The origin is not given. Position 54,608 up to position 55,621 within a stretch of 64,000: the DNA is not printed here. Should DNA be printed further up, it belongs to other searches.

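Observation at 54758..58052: Lhr helicase with overlapping metallophosphoesterase partner (Lhr-MPE-like operon) in an archaeon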

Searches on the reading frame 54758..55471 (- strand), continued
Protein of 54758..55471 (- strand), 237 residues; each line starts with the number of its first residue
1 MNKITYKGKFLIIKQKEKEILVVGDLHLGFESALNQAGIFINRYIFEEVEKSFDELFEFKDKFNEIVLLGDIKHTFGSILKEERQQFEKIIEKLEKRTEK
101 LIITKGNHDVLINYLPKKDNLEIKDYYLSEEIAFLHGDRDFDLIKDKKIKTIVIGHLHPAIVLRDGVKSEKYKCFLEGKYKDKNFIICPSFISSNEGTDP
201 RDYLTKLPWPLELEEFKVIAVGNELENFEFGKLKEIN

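Call 33: fold_search(model_id=the predicted structure, library=pdb)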
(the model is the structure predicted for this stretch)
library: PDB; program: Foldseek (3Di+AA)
matches with E <= 10: 510; with E <= 0.001: 45
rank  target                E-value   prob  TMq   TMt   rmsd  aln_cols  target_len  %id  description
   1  6nvp                  3.9e-09  1.00  0.57  0.67   6.9       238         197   16  Crystal structure of Pseudomonas putida nuclease MPE (released 2019-03-27)
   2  6nvo                  5.0e-09  1.00  0.58  0.67   6.3       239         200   17  Crystal structure of Pseudomonas putida nuclease MPE (released 2019-03-27)
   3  4tug_D                2.3e-06  1.00  0.45  0.37   8.3       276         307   15  Crystal structure of MjMre11-DNA2 complex (released 2014-10-15)
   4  4tug_A                3.0e-06  1.00  0.44  0.35   8.5       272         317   15  Crystal structure of MjMre11-DNA2 complex (released 2014-10-15)
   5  5dny_C                3.2e-06  1.00  0.45  0.32   8.5       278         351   15  Structure of the ATPrS-Mre11/Rad50-DNA complex (released 2016-02-24)
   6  4tug_F                6.2e-06  1.00  0.45  0.36   8.6       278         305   15  Crystal structure of MjMre11-DNA2 complex (released 2014-10-15)
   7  3auz                  6.2e-06  1.00  0.44  0.34   8.6       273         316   15  Crystal structure of Mre11 with manganese (released 2011-05-25)
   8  3av0_A                6.2e-06  1.00  0.45  0.31   9.2       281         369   16  Crystal structure of Mre11-Rad50 bound to ATP S (released 2011-05-25)
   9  5dny_A                1.5e-05  1.00  0.45  0.32   8.5       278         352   15  Structure of the ATPrS-Mre11/Rad50-DNA complex (released 2016-02-24)
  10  4tug_C                1.7e-05  1.00  0.46  0.36   8.4       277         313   14  Crystal structure of MjMre11-DNA2 complex (released 2014-10-15)
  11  4tug_B                2.7e-05  1.00  0.44  0.36   8.6       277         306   15  Crystal structure of MjMre11-DNA2 complex (released 2014-10-15)
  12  4tug_E                7.9e-05  1.00  0.44  0.35   8.6       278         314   15  Crystal structure of MjMre11-DNA2 complex (released 2014-10-15)
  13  6pib                  1.7e-04  1.00  0.45  0.44  10.4       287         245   10  Structure of the Klebsiella pneumoniae LpxH-AZ1 complex (released 2020-02-12)
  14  3ib7                  1.7e-04  1.00  0.42  0.35   9.8       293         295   11  Crystal structure of full length Rv0805 (released 2009-09-29)
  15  4fbw_A                1.9e-04  1.00  0.40  0.27  11.4       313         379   12  Crystal structure of an unfused Mre11-Nbs1 complex with two manganese ions per active site (released 2012-06-20)
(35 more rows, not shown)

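Call 47: search_protein_families(library=pfam, proteins=[L034:3672-4652:+, L001:5487-6014:+, L042:4221-4928:-, L033:8068-9237:+, L045:6667-7212:-, L054:4148-4489:-, L067:2406-2768:+, L069:5183-5737:-], max_evalue=0.0001)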
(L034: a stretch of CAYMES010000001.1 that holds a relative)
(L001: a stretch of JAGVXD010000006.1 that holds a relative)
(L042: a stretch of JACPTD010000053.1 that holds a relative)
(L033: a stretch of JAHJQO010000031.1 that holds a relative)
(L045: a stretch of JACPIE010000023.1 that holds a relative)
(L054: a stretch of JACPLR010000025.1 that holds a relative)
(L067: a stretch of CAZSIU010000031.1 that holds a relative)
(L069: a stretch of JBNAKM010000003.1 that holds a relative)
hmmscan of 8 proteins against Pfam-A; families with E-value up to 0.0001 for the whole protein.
L034:3672-4652:+ (326 aa): 3 families
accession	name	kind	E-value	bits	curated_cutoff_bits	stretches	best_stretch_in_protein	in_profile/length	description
PF13793.12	Pribosyltran_N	-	1.1e-26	93.5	25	1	21-132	11-117/117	N-terminal domain of ribose phosphate pyrophosphokinase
PF14572.12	Pribosyl_synth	-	5.6e-15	56.2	27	1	217-322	74-183/184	Phosphoribosyl synthetase-associated domain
PF00156.33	Pribosyltran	-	5.6e-08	32.7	26.3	1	210-258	71-119/158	Phosphoribosyl transferase domain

L001:5487-6014:+ (175 aa): 1 family
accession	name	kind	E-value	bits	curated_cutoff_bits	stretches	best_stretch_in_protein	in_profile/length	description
PF00800.23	PDT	-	3.2e-35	122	25.2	1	4-172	1-178/181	Prephenate dehydratase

L042:4221-4928:- (235 aa): 2 families
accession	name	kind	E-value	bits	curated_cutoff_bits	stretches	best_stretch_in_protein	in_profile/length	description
PF01411.24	tRNA-synt_2c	-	7.8e-14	51.5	30.3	1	13-91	473-552/552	tRNA synthetases class II (A)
PF07973.19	tRNA_SAD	-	1.8e-12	47.5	24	1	188-231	1-44/44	Threonyl and Alanyl tRNA synthetase second additional domain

L033:8068-9237:+ (389 aa): 3 families
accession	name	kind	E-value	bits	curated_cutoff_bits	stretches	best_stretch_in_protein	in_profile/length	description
PF02773.21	S-AdoMet_synt_C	-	1.4e-68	229.5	25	1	237-376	1-138/138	S-adenosylmethionine synthetase, C-terminal domain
PF02772.21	S-AdoMet_synt_M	-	2.2e-50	170.2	29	1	119-235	1-120/120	S-adenosylmethionine synthetase, central domain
PF00438.25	S-AdoMet_synt_N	-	1.6e-44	150.9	33.1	1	9-106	2-99/99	S-adenosylmethionine synthetase, N-terminal domain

L045:6667-7212:- (181 aa): 4 families
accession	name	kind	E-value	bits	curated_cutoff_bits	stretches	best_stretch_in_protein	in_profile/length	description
PF00571.33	CBS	-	4.2e-26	91.5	24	2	67-120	2-56/57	CBS domain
PF01381.28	HTH_3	-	5.7e-12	45.9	23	1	8-55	1-48/55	Helix-turn-helix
PF12844.13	HTH_19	-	1.2e-10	41.5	30.2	1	8-52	4-48/64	Helix-turn-helix domain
PF13560.12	HTH_31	-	2.9e-08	34.3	27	1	8-47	6-46/64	Helix-turn-helix domain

L054:4148-4489:- (113 aa): 1 family
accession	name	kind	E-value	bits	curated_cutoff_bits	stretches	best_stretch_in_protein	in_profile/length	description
PF01934.22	HepT-like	-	2.9e-32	111.3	23.5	1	12-108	1-120/120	Ribonuclease HepT-like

L067:2406-2768:+ (120 aa): 0 families

L069:5183-5737:- (184 aa): 12 families
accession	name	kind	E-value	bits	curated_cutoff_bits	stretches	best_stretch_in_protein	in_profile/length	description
PF13646.12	HEAT_2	-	2.3e-55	185.3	27.7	3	93-176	1-84/88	HEAT repeats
PF03130.22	HEAT_PBS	-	2.7e-33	111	20.9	1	138-161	1-24/27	PBS lyase HEAT-like repeat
PF02985.28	HEAT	-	1.4e-25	87.4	23.5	1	124-150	2-28/31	HEAT repeat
PF13513.12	HEAT_EZ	-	5.5e-12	46.3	27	0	60-84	28-52/55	HEAT-like repeat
PF00514.29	Arm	-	1.1e-11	44.8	20.6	0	26-56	8-38/41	Armadillo/beta-catenin-like repeat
PF12717.13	Cnd1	-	1.1e-10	42.2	26.4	0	6-59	28-87/162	non-SMC mitotic condensation complex subunit 1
PF24714.1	TOR1L1_N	-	4.8e-09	36.4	43.3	0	122-150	211-239/281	TORTIFOLIA1 N-terminal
PF25786.1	HEAT_GCN1_C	-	1e-08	35.8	27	0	90-118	26-54/151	GCN1-like, C-terminal HEAT repeats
PF12755.13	Vac14_Fab1_bd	-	8.5e-07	30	22.1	0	31-68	28-65/97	Vacuolar 14 Fab1-binding region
PF25767.1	ARM_TBCD_2nd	-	4.4e-06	26.7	29.7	0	91-118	77-104/245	Tubulin-specific chaperone D-like, ARM repeats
PF21581.3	SCD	-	9.7e-06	26.2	27.5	0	129-152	37-60/75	Stromalin conservative domain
PF05918.17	API5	-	4.3e-05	23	27.4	0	121-152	58-89/536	Apoptosis inhibitory protein 5 (API5)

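Call 50: search_protein_families(library=padloc, proteins=[window:54758-55471:-], max_evalue=0.001)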
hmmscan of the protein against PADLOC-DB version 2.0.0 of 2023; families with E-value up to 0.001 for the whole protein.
window:54758-55471:- (237 aa): 1 family
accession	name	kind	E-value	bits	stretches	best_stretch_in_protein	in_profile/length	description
PDLC00736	Effector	-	0.00085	16.3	0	58-120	35-96/561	Endonuclease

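Call 61: find_encoding_contigs(protein=window:54758-55471:-, flank=5000, max_places=3)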
Protein window:54758-55471:- (237 aa): 3 contigs read that carry it; 2 places shown.
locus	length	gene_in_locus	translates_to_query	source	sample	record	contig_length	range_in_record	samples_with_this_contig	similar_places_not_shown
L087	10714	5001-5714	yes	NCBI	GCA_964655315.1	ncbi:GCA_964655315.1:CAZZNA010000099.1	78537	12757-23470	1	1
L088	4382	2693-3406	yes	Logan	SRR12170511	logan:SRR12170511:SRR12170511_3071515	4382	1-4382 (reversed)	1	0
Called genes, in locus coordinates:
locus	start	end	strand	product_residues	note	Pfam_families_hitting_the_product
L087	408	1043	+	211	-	-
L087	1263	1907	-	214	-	-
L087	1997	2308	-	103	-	-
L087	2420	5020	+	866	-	PF00270:DEAD, PF04851:ResIII (weak), PF00271:Helicase_C, PF19306:WHD_Lhr, PF08494:DEAD_assoc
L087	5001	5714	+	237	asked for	PF00149:Metallophos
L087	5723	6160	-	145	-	-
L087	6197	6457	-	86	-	PF05239:PRC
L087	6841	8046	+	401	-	PF01637:ATPase_2 (weak), PF13191:AAA_16, PF00004:AAA (weak), PF13401:AAA_22, PF22606:Cdc6-ORC-like_ATPase_lid (weak), PF22703:Cdc6_lid, PF09079:WHD_Cdc6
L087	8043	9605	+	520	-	PF01336:tRNA_anti-codon (faint), PF00149:Metallophos, PF04042:DNA_pol_E_B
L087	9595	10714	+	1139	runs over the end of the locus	PF03833:PolC_DP2_N, PF24844:PolC_DP2_central, PF24846:PolC_DP2_cat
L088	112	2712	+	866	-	PF00270:DEAD, PF04851:ResIII (weak), PF00271:Helicase_C, PF19306:WHD_Lhr, PF08494:DEAD_assoc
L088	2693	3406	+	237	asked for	PF00149:Metallophos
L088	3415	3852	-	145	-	-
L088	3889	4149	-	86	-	PF05239:PRC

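Call 78: search_protein_families(library=pfam, proteins=[L029:60-4418:+], max_evalue=0.0001)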
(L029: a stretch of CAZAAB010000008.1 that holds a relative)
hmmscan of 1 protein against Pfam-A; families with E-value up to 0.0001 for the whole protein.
L029:60-4418:+ (1452 aa): 6 families
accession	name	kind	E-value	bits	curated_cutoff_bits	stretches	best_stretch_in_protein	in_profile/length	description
PF08494.16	DEAD_assoc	-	5.4e-58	196.4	23.5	1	1232-1419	1-191/191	DEAD/H associated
PF14890.11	Intein_splicing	-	2.8e-40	138.1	35.8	2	411-930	2-155/155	Intein splicing domain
PF19306.5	WH_Lhr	-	2.4e-36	125.1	27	1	996-1162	3-165/168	Large helicase-related protein, winged helix domain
PF14528.11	LAGLIDADG_3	-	7.3e-19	68.2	22.5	1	710-803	2-81/82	LAGLIDADG-like domain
PF00270.35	DEAD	-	1e-18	68.1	26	1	127-285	28-164/167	DEAD/DEAH box helicase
PF00271.37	Helicase_C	-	9.5e-16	58.5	23.5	2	335-406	5-73/110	Helicase conserved C-terminal domain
